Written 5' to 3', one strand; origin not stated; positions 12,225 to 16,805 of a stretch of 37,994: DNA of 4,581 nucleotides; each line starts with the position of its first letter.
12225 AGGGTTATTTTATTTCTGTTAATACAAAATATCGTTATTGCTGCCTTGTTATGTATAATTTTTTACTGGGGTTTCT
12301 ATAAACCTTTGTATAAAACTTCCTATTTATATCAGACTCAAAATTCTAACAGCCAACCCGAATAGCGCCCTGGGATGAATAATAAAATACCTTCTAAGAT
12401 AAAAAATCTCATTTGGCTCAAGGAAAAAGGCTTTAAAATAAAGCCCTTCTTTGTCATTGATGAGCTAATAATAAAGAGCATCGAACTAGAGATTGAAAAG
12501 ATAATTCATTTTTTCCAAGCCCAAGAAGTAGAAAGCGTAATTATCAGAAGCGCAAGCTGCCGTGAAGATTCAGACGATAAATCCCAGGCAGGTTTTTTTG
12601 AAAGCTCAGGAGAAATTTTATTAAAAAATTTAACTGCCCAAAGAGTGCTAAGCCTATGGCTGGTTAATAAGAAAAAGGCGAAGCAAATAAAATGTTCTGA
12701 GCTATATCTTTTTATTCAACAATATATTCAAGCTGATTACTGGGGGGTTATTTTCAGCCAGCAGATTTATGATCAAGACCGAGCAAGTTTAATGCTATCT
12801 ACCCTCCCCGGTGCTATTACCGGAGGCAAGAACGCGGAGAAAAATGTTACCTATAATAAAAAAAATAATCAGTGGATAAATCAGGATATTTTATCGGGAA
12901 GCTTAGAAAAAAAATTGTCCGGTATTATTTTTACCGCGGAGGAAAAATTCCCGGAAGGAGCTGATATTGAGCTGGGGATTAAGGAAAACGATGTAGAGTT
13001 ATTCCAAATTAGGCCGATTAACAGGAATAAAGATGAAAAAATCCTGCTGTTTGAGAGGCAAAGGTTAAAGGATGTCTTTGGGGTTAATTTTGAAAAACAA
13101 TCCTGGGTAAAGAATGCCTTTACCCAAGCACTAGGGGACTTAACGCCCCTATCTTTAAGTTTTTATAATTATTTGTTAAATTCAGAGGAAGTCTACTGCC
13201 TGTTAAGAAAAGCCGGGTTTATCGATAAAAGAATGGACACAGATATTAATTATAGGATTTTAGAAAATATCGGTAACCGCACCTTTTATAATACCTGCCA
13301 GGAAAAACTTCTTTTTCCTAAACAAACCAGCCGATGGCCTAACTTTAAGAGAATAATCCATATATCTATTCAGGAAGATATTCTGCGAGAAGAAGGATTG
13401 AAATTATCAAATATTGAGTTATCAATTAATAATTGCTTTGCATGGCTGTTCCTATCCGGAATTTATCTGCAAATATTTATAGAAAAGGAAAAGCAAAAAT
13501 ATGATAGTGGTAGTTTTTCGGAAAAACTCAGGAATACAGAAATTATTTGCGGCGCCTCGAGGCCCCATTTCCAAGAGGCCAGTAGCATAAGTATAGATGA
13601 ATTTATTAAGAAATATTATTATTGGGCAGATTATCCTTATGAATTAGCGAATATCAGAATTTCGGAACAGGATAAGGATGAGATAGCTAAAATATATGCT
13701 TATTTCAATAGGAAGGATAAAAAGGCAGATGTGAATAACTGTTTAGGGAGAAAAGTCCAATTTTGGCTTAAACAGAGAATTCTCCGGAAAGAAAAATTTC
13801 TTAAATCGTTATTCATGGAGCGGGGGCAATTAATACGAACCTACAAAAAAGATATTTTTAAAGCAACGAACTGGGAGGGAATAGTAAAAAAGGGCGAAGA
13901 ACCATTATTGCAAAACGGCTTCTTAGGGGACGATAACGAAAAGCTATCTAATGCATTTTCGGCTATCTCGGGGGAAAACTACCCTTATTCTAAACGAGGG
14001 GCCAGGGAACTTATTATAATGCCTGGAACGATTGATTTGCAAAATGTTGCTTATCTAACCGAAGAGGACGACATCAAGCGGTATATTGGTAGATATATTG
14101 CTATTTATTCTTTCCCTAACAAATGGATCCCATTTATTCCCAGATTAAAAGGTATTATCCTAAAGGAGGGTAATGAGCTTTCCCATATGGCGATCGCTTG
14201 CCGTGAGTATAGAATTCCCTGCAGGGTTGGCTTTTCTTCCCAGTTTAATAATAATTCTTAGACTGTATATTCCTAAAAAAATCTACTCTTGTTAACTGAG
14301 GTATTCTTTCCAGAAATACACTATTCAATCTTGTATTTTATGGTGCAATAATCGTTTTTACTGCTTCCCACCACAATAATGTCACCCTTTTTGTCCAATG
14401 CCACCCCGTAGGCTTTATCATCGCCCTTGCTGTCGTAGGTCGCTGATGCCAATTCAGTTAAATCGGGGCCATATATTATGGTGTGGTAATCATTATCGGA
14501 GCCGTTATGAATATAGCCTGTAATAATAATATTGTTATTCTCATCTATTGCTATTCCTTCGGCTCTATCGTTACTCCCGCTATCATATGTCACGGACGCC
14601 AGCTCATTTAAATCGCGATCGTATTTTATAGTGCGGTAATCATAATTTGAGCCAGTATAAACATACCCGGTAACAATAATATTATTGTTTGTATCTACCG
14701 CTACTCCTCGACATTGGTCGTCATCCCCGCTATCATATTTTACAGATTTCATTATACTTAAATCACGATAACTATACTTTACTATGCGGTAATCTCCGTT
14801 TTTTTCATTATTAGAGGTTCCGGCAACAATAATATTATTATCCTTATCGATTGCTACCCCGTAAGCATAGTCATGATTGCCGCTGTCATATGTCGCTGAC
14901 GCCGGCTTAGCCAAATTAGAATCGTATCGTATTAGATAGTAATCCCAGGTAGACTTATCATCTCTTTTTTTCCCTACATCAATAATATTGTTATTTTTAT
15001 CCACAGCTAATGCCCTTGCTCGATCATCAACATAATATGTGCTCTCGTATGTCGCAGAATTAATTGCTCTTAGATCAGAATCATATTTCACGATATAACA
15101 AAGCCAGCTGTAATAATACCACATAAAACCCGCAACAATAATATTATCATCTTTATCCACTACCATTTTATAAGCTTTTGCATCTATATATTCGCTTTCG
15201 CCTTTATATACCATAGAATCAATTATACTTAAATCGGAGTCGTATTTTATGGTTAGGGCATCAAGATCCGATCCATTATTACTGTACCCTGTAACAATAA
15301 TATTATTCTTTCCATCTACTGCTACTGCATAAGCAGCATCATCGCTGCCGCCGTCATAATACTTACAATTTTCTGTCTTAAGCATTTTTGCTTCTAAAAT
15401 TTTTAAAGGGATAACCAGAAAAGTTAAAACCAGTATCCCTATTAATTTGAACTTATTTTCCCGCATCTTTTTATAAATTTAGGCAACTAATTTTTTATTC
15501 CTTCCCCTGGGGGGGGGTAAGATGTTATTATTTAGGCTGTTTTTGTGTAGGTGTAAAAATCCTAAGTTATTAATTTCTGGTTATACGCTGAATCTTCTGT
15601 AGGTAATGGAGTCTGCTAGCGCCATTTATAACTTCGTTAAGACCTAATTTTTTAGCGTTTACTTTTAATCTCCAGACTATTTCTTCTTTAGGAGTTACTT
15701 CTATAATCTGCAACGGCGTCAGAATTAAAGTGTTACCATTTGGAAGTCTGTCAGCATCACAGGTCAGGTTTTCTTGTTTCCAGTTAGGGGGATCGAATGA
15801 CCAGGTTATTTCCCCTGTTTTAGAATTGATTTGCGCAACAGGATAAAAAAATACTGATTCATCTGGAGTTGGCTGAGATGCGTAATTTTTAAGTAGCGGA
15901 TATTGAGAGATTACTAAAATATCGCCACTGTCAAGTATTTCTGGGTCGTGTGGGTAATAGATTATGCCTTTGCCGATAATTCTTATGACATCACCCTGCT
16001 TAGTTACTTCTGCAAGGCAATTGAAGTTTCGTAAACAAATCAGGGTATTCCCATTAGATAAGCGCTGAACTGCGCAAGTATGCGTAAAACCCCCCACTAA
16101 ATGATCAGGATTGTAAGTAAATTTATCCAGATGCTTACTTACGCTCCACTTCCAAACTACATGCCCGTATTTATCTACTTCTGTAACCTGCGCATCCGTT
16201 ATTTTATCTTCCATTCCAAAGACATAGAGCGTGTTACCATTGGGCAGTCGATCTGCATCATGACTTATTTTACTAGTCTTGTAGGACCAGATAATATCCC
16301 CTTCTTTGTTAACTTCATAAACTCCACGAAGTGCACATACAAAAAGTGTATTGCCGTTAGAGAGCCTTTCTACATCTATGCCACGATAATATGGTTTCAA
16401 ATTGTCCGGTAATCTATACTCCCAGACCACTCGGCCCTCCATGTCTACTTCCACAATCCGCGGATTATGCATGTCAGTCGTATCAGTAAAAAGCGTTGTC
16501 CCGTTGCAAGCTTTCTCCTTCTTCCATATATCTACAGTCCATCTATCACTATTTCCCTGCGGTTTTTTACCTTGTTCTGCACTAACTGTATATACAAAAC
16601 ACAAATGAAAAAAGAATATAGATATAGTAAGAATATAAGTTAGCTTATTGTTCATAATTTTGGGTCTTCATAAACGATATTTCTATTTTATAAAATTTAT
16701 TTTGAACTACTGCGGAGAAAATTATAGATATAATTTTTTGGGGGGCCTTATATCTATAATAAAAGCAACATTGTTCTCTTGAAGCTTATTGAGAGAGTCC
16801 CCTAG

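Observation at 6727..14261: Uncharacterised operon-like module: two anchored tandem-rhodanese proteins bracketing two secreted beta-helix paralogues, plus a small TM protein and a barrel-less PEP-family dikinase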

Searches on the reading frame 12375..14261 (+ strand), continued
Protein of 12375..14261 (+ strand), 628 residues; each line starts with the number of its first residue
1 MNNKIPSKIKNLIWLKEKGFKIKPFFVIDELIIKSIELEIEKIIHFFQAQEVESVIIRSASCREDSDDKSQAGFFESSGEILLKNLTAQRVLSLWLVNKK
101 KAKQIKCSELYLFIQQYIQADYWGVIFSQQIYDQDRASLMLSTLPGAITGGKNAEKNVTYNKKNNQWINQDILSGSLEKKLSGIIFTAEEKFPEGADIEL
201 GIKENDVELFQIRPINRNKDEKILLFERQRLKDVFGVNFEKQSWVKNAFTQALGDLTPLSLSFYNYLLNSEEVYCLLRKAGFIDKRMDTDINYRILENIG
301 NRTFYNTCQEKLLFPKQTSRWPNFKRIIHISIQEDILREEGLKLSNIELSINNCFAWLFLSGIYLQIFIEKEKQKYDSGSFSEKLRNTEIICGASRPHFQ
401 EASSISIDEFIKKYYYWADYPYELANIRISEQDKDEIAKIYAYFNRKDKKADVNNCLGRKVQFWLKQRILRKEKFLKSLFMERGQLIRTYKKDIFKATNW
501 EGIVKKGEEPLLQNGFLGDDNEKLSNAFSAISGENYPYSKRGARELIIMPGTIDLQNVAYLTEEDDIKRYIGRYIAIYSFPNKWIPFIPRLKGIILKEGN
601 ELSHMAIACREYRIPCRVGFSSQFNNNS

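Call 92: search_protein_families(library=pfam, proteins=[P0164, P0165, P0169, P0171, P0172, P0180, P0209, P0246, P0288], max_evalue=0.0001)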
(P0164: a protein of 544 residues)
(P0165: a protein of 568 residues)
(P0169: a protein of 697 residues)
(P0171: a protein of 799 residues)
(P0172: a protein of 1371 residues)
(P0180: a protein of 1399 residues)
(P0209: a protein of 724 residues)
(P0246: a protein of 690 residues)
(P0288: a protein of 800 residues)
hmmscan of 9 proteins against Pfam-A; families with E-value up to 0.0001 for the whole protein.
P0164 (544 aa): 2 families
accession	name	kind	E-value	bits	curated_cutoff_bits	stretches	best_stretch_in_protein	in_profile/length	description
PF00391.29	PEP-utilizers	-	1.1e-17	63.8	23.1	1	475-539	1-65/72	PEP-utilising enzyme, mobile domain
PF01326.24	PPDK_N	-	1e-07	32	27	0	170-212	269-312/328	Pyruvate phosphate dikinase, AMP/ATP-binding domain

P0165 (568 aa): 2 families
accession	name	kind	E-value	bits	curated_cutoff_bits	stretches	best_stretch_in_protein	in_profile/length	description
PF00391.29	PEP-utilizers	-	1.3e-14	54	23.1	1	492-561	1-70/72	PEP-utilising enzyme, mobile domain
PF01326.24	PPDK_N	-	2.9e-07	30.5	27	0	162-215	260-314/328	Pyruvate phosphate dikinase, AMP/ATP-binding domain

P0169 (697 aa): 2 families
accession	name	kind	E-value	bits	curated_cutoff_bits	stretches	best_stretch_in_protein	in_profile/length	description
PF01326.24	PPDK_N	-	1.9e-37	129.7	27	2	53-192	96-241/328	Pyruvate phosphate dikinase, AMP/ATP-binding domain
PF00391.29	PEP-utilizers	-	6e-12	45.4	23.1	1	626-689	6-70/72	PEP-utilising enzyme, mobile domain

P0171 (799 aa): 2 families
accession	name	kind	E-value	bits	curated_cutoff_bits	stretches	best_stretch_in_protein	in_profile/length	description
PF01326.24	PPDK_N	-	3.3e-53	181.5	27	1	53-256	74-316/328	Pyruvate phosphate dikinase, AMP/ATP-binding domain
PF00391.29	PEP-utilizers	-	7.6e-22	77.1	23.1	1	725-794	3-72/72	PEP-utilising enzyme, mobile domain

P0172 (1371 aa): 4 families
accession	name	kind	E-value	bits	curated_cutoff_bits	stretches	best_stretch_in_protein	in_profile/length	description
PF01326.24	PPDK_N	-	2.6e-33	116.2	27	2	649-787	80-231/328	Pyruvate phosphate dikinase, AMP/ATP-binding domain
PF02096.25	60KD_IMP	-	8.4e-26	91.3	35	1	400-575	3-161/163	60Kd inner membrane protein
PF00391.29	PEP-utilizers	-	1.8e-22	79.1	23.1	1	1264-1330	1-67/72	PEP-utilising enzyme, mobile domain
PF00581.25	Rhodanese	-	2.9e-21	76.2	22.2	2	145-234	3-101/102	Rhodanese-like domain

P0180 (1399 aa): 3 families
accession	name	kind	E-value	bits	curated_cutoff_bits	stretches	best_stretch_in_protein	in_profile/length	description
PF01326.24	PPDK_N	-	9.1e-33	114.3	27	2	709-811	81-193/328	Pyruvate phosphate dikinase, AMP/ATP-binding domain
PF00391.29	PEP-utilizers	-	2.2e-18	66.1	23.1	1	1324-1389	2-67/72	PEP-utilising enzyme, mobile domain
PF00581.25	Rhodanese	-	1.7e-14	54.5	22.2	1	145-229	3-99/102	Rhodanese-like domain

P0209 (724 aa): 2 families
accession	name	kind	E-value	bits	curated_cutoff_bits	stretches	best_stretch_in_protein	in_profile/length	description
PF01326.24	PPDK_N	-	7.8e-23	81.7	27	2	544-654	95-214/328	Pyruvate phosphate dikinase, AMP/ATP-binding domain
PF00391.29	PEP-utilizers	-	8.1e-18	64.2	23.1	1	401-470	3-72/72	PEP-utilising enzyme, mobile domain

P0246 (690 aa): 2 families
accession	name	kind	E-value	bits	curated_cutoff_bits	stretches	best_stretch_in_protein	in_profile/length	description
PF01326.24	PPDK_N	-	1.1e-36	127.2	27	2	511-639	83-227/328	Pyruvate phosphate dikinase, AMP/ATP-binding domain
PF00391.29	PEP-utilizers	-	2.5e-11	43.5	23.1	1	355-421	4-72/72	PEP-utilising enzyme, mobile domain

P0288 (800 aa): 2 families
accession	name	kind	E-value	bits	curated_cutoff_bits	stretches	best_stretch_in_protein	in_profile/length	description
PF01326.24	PPDK_N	-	6.7e-23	81.9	27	2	573-694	66-193/328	Pyruvate phosphate dikinase, AMP/ATP-binding domain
PF00391.29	PEP-utilizers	-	2.5e-12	46.7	23.1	1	453-518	2-69/72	PEP-utilising enzyme, mobile domain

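Call 96: list_cluster_members(proteins=[P0172, P0180, P0213, P0217, P0233, P0250, P0292, P0002, P0004, P0007])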
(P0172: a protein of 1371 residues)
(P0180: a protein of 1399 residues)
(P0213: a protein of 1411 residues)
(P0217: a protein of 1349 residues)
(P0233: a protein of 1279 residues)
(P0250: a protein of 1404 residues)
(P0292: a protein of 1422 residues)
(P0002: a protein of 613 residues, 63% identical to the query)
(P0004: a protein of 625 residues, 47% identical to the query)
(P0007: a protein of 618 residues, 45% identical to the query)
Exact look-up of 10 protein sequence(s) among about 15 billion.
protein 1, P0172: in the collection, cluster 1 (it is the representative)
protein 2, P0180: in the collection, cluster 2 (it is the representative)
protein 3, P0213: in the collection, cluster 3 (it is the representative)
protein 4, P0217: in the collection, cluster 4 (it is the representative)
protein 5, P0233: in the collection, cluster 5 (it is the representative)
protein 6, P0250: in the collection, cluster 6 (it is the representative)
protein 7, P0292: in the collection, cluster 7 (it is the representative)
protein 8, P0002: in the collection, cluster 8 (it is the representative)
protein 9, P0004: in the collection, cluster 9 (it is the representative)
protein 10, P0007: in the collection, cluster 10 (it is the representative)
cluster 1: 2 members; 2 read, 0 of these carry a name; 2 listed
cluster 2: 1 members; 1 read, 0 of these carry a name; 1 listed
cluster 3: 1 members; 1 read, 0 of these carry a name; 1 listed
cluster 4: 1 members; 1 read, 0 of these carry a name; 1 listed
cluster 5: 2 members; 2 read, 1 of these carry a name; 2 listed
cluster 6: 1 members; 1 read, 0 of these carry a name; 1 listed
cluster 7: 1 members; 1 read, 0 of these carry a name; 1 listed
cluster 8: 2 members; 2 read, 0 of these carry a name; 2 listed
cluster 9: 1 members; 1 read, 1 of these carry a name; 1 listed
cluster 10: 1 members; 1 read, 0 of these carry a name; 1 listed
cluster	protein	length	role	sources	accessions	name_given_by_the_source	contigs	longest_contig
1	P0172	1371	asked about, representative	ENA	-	-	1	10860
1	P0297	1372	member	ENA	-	-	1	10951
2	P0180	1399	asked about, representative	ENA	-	-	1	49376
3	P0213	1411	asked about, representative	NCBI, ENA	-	-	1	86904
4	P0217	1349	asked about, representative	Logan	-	-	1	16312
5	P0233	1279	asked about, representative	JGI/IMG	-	YidC/Oxa1 family membrane protein insertase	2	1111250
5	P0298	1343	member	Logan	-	-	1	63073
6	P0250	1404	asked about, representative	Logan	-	-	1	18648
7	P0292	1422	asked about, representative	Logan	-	-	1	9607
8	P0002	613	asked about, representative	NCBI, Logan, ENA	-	-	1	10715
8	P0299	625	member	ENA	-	-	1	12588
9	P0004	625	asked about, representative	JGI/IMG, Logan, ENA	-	hypothetical protein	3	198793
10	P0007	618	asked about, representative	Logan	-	-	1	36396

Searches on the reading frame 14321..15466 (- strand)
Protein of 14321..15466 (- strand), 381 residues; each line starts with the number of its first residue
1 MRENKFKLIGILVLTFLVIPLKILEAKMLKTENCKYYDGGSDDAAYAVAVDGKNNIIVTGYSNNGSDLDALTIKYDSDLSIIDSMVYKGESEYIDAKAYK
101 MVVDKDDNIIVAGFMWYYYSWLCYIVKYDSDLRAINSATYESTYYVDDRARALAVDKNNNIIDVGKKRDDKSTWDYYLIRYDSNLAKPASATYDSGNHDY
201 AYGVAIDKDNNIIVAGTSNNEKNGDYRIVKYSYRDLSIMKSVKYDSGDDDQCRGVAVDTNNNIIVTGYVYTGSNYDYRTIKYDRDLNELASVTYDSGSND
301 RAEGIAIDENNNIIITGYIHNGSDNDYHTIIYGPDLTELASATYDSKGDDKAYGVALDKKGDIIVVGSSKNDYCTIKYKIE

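Call 3: search_protein_families(library=pfam, proteins=[window:14321-15466:-], max_evalue=0.1)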
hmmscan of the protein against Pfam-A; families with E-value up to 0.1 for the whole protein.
window:14321-15466:- (381 aa): 4 families
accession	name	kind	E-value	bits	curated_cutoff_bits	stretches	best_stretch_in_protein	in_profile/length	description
PF06739.17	SBBP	-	1.5e-13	50.9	20.5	2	195-220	9-34/38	Beta-propeller repeat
PF01436.27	NHL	-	2.4e-07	30.9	20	0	251-266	3-18/28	NHL repeat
PF14507.12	CppA_C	-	0.051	14.6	23.5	0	122-161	58-99/103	CppA C-terminal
PF10996.14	Beta-Casp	-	0.058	14.4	27.7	0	305-323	97-115/120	Beta-Casp domain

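Call 4: search_protein_families(library=ncbifam, proteins=[window:14321-15466:-], max_evalue=0.1)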
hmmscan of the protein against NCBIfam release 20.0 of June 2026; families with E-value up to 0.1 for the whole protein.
window:14321-15466:- (381 aa): 1 family
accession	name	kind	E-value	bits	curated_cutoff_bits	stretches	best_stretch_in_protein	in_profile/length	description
TIGR02608.1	delta_60_rpt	domain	5.1e-22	77.5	76.5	3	199-231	1-34/55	delta-60 repeat domain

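Call 90: search_protein_families(library=padloc, proteins=[window:14321-15466:-], max_evalue=0.01)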
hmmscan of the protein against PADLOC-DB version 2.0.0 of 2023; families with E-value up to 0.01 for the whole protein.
window:14321-15466:- (381 aa): 0 families

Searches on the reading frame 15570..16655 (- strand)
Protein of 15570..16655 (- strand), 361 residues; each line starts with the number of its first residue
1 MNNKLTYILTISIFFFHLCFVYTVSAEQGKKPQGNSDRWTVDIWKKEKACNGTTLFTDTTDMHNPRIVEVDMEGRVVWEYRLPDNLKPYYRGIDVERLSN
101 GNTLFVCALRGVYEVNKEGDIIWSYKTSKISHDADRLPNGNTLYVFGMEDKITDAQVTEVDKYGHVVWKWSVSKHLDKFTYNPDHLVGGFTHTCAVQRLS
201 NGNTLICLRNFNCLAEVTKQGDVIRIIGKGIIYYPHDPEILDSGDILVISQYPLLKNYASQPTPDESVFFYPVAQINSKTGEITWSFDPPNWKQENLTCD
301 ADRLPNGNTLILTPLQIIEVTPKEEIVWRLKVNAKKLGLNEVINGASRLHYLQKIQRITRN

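Call 3: search_protein_families(library=pfam, proteins=[window:15570-16655:-], max_evalue=0.1)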
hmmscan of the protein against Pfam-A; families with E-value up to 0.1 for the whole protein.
window:15570-16655:- (361 aa): 5 families
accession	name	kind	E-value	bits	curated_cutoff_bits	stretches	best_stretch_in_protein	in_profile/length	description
PF05935.17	Arylsulfotrans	-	1.4e-14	54.4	24.2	1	51-179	14-150/374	Arylsulfotransferase (ASST)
PF13360.13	PQQ_2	-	1.3e-05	25.4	27.6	1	38-174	16-148/233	Outer membrane protein assembly factor BamB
PF14269.12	Arylsulfotran_2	-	1.9e-05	24.6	27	1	148-254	90-221/301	Arylsulfotransferase (ASST)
PF22701.2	Mala_s_1-like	-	0.00012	22.4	27.5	0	117-227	25-124/195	Mal s 1 allergenic protein-like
PF13570.13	Beta-prop_ACSF4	-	0.014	15.3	133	1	73-176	164-257/329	Beta-alanine-activating enzyme, beta-propeller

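Call 4: search_protein_families(library=ncbifam, proteins=[window:15570-16655:-], max_evalue=0.1)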
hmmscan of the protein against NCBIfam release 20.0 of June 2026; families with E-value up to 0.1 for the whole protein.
window:15570-16655:- (361 aa): 0 families

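Call 52: search_solved_structures(query=window:15570-16655:-, max_evalue=1)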
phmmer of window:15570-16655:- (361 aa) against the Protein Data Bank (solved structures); distinct sequences matched with E-value up to 1: 19.
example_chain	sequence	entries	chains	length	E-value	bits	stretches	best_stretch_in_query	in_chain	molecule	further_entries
7awy_A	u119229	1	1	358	6.5e-09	38.4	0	96-148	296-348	Scone-R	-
7awz_A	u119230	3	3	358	1.3e-07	34.1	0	95-148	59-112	Scone-E | SconeE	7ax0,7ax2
3hxj_A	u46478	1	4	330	7e-05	25.1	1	96-166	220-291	Pyrrolo-quinoline quinone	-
8prj_A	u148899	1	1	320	9.6e-05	24.7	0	111-150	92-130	v31Bagel8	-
6tji_A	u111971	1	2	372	0.00029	23.1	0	102-155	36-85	Cake10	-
8h2i_cU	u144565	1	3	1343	0.00033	22.9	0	51-103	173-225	P22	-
6tjh_A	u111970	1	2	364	0.00048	22.4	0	102-148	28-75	Cake9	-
6tjg_A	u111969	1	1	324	0.00086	21.6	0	102-156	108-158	Cake8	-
6tjf_A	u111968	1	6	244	0.0032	19.7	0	102-154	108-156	Cake6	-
3no2_A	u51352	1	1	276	0.0042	19.3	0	63-80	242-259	uncharacterized protein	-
8pra_A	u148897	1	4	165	0.0087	18.2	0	103-146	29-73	Cell surface protein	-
8prs_A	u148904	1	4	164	0.0098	18.1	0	111-150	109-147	nvBagel4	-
6tje_A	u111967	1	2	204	0.01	18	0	102-148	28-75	Cake5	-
6tjd_A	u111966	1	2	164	0.048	15.8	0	102-149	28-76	Cake4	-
8prl_A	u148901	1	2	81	0.19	13.8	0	112-146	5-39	Cell surface protein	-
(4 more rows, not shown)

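Call 90: search_protein_families(library=padloc, proteins=[window:15570-16655:-], max_evalue=0.01)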
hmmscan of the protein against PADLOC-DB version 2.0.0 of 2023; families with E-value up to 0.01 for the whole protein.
window:15570-16655:- (361 aa): 0 families
